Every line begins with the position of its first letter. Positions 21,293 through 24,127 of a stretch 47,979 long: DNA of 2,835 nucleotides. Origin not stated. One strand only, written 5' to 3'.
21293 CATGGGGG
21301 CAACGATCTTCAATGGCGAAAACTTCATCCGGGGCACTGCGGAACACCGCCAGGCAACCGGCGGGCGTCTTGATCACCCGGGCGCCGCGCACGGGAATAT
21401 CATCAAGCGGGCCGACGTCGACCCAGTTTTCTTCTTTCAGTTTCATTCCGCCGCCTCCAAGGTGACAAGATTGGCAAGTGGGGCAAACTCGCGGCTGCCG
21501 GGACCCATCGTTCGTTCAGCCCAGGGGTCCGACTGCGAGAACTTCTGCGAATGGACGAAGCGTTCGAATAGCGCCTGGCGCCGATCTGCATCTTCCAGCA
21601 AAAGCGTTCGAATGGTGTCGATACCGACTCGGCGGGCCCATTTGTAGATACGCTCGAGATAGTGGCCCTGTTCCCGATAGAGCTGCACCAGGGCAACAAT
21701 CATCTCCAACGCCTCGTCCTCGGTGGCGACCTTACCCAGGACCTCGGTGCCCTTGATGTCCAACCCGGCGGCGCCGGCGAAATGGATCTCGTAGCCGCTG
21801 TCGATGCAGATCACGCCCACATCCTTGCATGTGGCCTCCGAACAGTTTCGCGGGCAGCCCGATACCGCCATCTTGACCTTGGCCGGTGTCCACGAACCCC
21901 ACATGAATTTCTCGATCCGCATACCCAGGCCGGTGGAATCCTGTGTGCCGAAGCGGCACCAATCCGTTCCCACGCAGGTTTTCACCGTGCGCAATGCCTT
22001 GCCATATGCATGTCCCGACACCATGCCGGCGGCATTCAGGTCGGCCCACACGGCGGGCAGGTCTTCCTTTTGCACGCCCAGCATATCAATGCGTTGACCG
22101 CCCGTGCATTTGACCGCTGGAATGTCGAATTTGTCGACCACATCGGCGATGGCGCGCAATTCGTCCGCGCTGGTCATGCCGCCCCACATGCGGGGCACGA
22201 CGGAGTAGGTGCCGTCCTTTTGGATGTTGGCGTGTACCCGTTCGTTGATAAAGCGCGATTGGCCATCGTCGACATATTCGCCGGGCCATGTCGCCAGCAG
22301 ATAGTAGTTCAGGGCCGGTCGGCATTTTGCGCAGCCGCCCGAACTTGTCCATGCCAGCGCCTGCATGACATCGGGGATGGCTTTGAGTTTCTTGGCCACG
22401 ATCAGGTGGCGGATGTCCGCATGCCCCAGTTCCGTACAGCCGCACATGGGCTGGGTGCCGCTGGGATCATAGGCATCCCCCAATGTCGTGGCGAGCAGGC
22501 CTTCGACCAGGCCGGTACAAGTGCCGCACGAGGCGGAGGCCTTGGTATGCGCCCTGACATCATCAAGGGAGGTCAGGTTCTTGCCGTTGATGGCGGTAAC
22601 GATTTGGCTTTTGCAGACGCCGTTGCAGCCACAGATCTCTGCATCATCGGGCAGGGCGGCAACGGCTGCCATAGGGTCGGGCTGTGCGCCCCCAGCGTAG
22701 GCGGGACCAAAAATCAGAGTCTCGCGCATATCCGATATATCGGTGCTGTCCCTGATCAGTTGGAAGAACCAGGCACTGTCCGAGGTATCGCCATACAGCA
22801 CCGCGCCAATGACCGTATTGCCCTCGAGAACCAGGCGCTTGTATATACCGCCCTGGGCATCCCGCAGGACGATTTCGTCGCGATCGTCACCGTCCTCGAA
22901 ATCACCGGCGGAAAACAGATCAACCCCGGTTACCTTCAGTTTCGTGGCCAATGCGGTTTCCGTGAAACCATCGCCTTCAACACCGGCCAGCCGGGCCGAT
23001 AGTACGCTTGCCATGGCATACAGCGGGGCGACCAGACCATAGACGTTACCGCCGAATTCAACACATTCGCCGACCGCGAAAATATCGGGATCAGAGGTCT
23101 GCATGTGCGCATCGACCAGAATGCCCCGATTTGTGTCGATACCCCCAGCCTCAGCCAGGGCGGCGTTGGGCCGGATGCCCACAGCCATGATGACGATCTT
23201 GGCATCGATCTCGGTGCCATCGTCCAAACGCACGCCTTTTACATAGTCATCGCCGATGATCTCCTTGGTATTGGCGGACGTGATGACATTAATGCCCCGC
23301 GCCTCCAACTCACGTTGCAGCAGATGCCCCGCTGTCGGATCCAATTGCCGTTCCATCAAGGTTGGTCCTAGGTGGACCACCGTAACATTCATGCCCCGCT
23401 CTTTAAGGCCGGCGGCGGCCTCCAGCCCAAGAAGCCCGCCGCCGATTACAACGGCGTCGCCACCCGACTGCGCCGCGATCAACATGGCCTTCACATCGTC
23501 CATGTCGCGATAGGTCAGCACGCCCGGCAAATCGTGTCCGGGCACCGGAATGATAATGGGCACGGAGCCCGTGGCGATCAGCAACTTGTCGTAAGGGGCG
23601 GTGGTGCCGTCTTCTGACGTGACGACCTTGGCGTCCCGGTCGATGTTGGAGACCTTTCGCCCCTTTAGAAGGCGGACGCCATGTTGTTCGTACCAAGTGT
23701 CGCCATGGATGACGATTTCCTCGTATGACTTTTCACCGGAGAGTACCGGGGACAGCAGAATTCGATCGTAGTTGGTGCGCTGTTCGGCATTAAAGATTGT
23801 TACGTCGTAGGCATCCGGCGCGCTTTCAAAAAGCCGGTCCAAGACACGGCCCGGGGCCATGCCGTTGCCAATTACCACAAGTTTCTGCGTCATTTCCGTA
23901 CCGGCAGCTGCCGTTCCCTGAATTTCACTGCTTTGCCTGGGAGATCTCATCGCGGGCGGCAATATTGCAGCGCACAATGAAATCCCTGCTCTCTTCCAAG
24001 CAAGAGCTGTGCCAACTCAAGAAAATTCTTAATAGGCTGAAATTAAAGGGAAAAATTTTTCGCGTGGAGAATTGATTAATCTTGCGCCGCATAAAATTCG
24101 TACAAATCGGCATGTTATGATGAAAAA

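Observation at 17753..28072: tRNA-Thr and a degenerate copy of its 3' half bracket the entire nitrate-assimilation block: an integrase-less island scar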

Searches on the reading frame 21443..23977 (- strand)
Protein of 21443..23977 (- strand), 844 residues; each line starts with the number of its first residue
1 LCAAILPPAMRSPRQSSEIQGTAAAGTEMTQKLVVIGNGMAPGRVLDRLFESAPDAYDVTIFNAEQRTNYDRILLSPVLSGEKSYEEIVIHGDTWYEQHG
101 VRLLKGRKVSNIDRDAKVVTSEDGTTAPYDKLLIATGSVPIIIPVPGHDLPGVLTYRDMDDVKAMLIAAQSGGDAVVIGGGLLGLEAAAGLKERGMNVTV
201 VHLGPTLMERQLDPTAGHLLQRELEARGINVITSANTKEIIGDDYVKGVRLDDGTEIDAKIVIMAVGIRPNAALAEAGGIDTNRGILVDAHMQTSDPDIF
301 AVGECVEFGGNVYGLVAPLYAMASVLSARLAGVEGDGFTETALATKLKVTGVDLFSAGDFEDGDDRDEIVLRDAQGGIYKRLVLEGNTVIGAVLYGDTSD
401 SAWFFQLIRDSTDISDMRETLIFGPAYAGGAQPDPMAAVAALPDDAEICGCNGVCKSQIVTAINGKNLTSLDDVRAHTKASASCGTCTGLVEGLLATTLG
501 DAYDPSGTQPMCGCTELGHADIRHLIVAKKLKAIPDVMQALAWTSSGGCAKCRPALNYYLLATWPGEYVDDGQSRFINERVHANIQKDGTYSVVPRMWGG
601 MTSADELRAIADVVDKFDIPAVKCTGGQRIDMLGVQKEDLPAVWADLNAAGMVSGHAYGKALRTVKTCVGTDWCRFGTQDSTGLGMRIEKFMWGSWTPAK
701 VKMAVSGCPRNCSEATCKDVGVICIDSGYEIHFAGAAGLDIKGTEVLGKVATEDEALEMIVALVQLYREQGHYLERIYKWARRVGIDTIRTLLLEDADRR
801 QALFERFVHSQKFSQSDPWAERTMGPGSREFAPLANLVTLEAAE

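Call 7: search_protein_families(library=pfam, proteins=[window:21443-23977:-])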
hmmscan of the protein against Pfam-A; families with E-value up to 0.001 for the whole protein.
window:21443-23977:- (844 aa): 12 families
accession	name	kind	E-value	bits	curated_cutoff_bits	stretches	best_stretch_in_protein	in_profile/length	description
PF07992.20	Pyr_redox_2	-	3.1e-58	197.9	26.1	1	32-306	2-277/291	Pyridine nucleotide-disulphide oxidoreductase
PF01077.27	NIR_SIR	-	5.7e-31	107.5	27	1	659-797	2-154/158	Nitrite and sulphite reductase 4Fe-4S domain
PF04324.20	Fer2_BFD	-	6.3e-24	84.5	26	2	448-496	2-49/50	BFD-like [2Fe-2S] binding domain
PF00070.33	Pyr_redox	-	1.6e-21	77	22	1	175-253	2-81/82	Pyridine nucleotide-disulphide oxidoreductase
PF18267.7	Rubredoxin_C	-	1.3e-20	73.6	25.9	1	344-411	2-69/70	Rubredoxin NAD+ reductase C-terminal domain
PF03460.22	NIR_SIR_ferr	-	5.8e-15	55.2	24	1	586-650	3-69/69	Nitrite/Sulfite reductase ferredoxin-like half domain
PF13738.12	Pyr_redox_3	-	6.8e-12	45.7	30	1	107-303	102-305/305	Pyridine nucleotide-disulphide oxidoreductase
PF01266.30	DAO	-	7.6e-09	36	27.9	0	174-201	1-28/353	FAD dependent oxidoreductase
PF00890.30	FAD_binding_2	-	3.7e-05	23.6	20.4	0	174-205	1-32/414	FAD binding domain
PF03486.20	HI0933_like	-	0.00012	22.1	50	0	174-205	2-33/244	HI0933-like protein Rossmann domain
PF01134.28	GIDA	-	0.00039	20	22.1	0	174-226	1-58/391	Glucose inhibited division protein A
PF05834.18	Lycopene_cycl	-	0.00042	19.9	23.4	0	174-208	1-37/380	Lycopene cyclase protein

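Call 37: find_homologous_proteins(query=window:21443-23893:-, max_evalue=1e-100)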
Query window:21443-23893:- (816 aa): 8000 proteins with E <= 1e-100 among 8000 candidates; the best 120 are listed.
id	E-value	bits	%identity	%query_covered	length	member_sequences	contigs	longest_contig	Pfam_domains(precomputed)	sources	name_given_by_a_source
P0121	0.0e+0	1862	100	100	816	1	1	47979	PF01077.28,PF01266.31,PF07992.21,PF00070.34,PF04324.21,PF13738.13,PF03460.23,PF18267.8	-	-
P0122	0.0e+0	1550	82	99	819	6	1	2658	PF01077.28,PF07992.21,PF00070.34,PF04324.21,PF13738.13,PF03460.23,PF18267.8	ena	-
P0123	0.0e+0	1539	83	99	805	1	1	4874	PF01077.28,PF07992.21,PF00070.34,PF04324.21,PF13738.13,PF03460.23,PF18267.8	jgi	-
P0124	0.0e+0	1526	81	99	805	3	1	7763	PF01077.28,PF07992.21,PF00070.34,PF04324.21,PF13738.13,PF03460.23,PF18267.8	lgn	-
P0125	0.0e+0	1517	80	100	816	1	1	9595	PF01077.28,PF01266.31,PF07992.21,PF00070.34,PF04324.21,PF13738.13,PF03460.23,PF18267.8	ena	-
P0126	0.0e+0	1505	80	100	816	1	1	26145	PF01077.28,PF01266.31,PF07992.21,PF00070.34,PF04324.21,PF13738.13,PF03460.23,PF18267.8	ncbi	-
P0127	0.0e+0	1484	79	100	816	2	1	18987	PF01077.28,PF01266.31,PF07992.21,PF00070.34,PF04324.21,PF13738.13,PF03460.23,PF18267.8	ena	-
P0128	0.0e+0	1484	78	100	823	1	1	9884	PF01077.28,PF07992.21,PF00070.34,PF04324.21,PF13738.13,PF03460.23,PF18267.8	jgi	jgi:nitrite reductase [NAD(P)H] large subunit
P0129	0.0e+0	1477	79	100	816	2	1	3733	PF01077.28,PF01266.31,PF07992.21,PF00070.34,PF04324.21,PF13738.13,PF03460.23,PF18267.8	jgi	-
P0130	0.0e+0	1474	78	99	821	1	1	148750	PF01077.28,PF01266.31,PF07992.21,PF00070.34,PF04324.21,PF13738.13,PF03460.23,PF18267.8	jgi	-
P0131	0.0e+0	1473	78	100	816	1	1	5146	PF01077.28,PF01266.31,PF07992.21,PF00070.34,PF04324.21,PF13738.13,PF03460.23,PF18267.8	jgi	jgi:nitrite reductase (NADH) large subunit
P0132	0.0e+0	1468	78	100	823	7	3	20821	PF01077.28,PF01266.31,PF07992.21,PF00070.34,PF04324.21,PF13738.13,PF03460.23,PF18267.8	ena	-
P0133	0.0e+0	1466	78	100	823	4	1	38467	PF01077.28,PF01266.31,PF07992.21,PF00070.34,PF04324.21,PF13738.13,PF03460.23,PF18267.8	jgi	jgi:nitrite reductase [NAD(P)H] large subunit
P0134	0.0e+0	1465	77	100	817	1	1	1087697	PF01077.28,PF07992.21,PF00070.34,PF04324.21,PF13738.13,PF03460.23,PF18267.8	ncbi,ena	-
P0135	0.0e+0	1464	78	100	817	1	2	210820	PF01077.28,PF01266.31,PF07992.21,PF00070.34,PF04324.21,PF13738.13,PF03460.23,PF18267.8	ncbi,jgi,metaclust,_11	metaclust:\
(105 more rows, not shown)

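Call 38: find_encoding_contigs(protein=P0126, flank=10000, max_places=3)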
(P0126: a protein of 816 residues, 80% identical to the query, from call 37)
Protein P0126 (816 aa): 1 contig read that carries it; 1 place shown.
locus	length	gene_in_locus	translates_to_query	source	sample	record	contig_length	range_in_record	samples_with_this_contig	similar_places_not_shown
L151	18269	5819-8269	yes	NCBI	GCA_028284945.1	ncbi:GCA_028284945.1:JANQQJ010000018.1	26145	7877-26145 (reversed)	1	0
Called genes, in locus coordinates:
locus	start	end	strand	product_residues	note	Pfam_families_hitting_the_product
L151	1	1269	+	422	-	?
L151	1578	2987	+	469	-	PF13379:NMT1_2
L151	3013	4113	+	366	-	PF00528:BPD_transp_1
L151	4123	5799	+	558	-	PF03193:RsgA_GTPase (faint), PF13191:AAA_16 (faint), PF13481:AAA_25 (faint), PF20703:nSTAND1 (faint), PF00005:ABC_tran, PF02463:SMC_N (faint), PF13304:AAA_21 (faint), PF00005:ABC_tran, +2 more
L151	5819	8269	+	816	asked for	PF07992:Pyr_redox_2, PF01266:DAO (faint), PF13738:Pyr_redox_3, PF00070:Pyr_redox, PF18267:Rubredoxin_C, PF04324:Fer2_BFD, PF03460:NIR_SIR_ferr, PF01077:NIR_SIR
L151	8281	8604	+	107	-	PF00355:Rieske, PF13806:Rieske_2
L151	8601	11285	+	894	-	PF04879:Molybdop_Fe4S4, PF00384:Molybdopterin, PF01568:Molydop_binding, PF04324:Fer2_BFD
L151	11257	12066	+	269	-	PF00590:TP_methylase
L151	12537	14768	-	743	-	-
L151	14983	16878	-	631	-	PF00009:GTP_EFTU, PF03144:GTP_EFTU_D2, PF14492:EFG_III (weak), PF00679:EFG_C, PF06421:LepA_C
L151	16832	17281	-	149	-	PF01582:TIR, PF13676:TIR_2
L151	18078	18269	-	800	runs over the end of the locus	PF01588:tRNA_bind, PF03483:B3_4, PF03484:B5, PF17759:tRNA_synthFbeta, PF03147:FDX-ACB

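Call 39: find_encoding_contigs(protein=P0125, flank=10000, max_places=3)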
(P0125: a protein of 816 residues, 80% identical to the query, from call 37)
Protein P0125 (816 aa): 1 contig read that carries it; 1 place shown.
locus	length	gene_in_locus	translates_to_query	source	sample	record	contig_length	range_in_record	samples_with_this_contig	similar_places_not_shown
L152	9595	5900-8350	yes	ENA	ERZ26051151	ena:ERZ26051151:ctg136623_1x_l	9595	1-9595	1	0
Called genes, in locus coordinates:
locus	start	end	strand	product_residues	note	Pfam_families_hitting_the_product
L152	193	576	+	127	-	PF01554:MatE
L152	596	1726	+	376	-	PF01554:MatE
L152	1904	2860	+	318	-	PF01790:LGT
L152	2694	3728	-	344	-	PF03007:WS_DGAT_cat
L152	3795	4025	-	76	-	-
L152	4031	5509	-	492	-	PF07690:MFS_1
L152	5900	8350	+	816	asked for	PF07992:Pyr_redox_2, PF01266:DAO (faint), PF13738:Pyr_redox_3, PF00070:Pyr_redox, PF18267:Rubredoxin_C, PF04324:Fer2_BFD, PF03460:NIR_SIR_ferr, PF01077:NIR_SIR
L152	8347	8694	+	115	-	PF00355:Rieske, PF13806:Rieske_2, PF22543:Rieske_4 (weak)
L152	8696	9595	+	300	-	?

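Call 46: search_protein_families(library=ncbifam, proteins=[window:21443-23893:-], max_evalue=0.00001)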
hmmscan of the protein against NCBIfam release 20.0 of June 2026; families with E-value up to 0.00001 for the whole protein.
window:21443-23893:- (816 aa): 51 families (the best 25 are shown)
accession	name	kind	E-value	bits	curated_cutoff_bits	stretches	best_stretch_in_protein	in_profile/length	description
TIGR02374.1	nitri_red_nirB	equivalog_domain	1.2e-271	903.7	578.35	1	5-793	1-789/794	nitrite reductase large subunit NirB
NF011565.0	PRK14989.1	subfamily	2.5e-178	594.9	883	1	3-770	4-773/847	nitrite reductase large subunit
NF045765.1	PhenlGlyoxDHPadH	equivalog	1.2e-53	182.5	475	1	29-401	28-407/416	NADH-dependent phenylglyoxylate dehydrogenase subunit epsilon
NF003437.0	PRK04965.1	equivalog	9.8e-53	179.5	392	1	1-374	1-368/378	NADH:flavorubredoxin reductase NorW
NF042949.2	3PPDioc_HcaD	equivalog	4.3e-48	164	450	1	3-277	2-275/386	3-phenylpropionate/cinnamic acid dioxygenase ferredoxin--NAD(+) reductase subunit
NF041682.1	ant_diox_AndAa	equivalog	6.5e-46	156.8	650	1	2-278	3-279/406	anthranilate 1,2-dioxygenase system ferredoxin--NAD(+) reductase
NF007286.0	PRK09754.1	equivalog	4.3e-37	127.8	447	1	5-277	6-276/400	phenylpropionate dioxygenase ferredoxin reductase subunit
TIGR03385.1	CoA_CoA_reduc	equivalog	1.1e-35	123.3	578.8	1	4-280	1-285/439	CoA-disulfide reductase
NF007123.0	PRK09564.1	equivalog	4.5e-35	121.2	458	1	5-280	3-286/444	CoA-disulfide reductase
NF046103.1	NOXase_Strep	equivalog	1.1e-34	120.2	600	1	4-279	1-282/442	H2O-forming NADH oxidase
TIGR01350.1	lipoamide_DH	equivalog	5.3e-26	91.3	408.8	1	68-278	99-309/461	dihydrolipoyl dehydrogenase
NF004943.0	PRK06292.2-1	equivalog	1.7e-24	86.4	432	1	63-276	93-306/456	dihydrolipoyl dehydrogenase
TIGR02053.1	MerA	equivalog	4.9e-23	81.9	454.45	1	73-279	104-309/465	mercury(II) reductase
TIGR03169.1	Nterm_to_SelD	hypoth_equivalog_domain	1.7e-20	73.7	310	1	5-280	2-284/365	pyridine nucleotide-disulfide oxidoreductase family protein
NF041853.1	hythiocyan_redase_MerA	equivalog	2.8e-19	69.3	650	1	99-277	120-294/440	hypothiocyanous acid reductase MerA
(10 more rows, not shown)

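Call 48: find_encoding_contigs(protein=P0124, flank=10000, max_places=3)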
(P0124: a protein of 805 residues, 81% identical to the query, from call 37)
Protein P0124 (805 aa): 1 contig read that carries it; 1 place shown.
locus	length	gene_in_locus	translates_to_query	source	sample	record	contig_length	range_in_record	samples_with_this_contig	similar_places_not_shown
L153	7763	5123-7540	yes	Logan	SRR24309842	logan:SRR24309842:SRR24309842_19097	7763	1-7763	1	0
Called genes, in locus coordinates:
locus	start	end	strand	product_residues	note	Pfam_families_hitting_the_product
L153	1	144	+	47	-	?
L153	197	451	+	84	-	-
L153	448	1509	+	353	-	PF01979:Amidohydro_1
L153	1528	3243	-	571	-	PF13672:PP2C_2, PF07228:SpoIIE (weak), PF00069:Pkinase, PF07714:PK_Tyr_Ser-Thr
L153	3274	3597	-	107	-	-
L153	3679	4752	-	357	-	PF07690:MFS_1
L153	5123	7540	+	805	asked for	PF07992:Pyr_redox_2, PF13738:Pyr_redox_3, PF00070:Pyr_redox, PF18267:Rubredoxin_C, PF04324:Fer2_BFD, PF03460:NIR_SIR_ferr, PF01077:NIR_SIR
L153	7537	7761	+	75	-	?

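Call 49: find_encoding_contigs(protein=P0123, flank=10000, max_places=3)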
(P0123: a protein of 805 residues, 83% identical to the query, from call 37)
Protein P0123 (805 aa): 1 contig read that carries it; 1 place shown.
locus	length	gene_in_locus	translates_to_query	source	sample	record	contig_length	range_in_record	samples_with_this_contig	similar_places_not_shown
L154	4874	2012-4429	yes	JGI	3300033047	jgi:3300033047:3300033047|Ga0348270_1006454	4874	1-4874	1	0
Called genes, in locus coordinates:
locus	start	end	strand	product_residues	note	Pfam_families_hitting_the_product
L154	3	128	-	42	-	?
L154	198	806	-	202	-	PF07690:MFS_1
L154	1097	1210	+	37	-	-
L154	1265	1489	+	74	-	-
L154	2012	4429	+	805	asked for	PF07992:Pyr_redox_2, PF13738:Pyr_redox_3, PF00070:Pyr_redox, PF18267:Rubredoxin_C, PF04324:Fer2_BFD, PF03460:NIR_SIR_ferr, PF01077:NIR_SIR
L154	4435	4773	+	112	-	PF00355:Rieske, PF13806:Rieske_2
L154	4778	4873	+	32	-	?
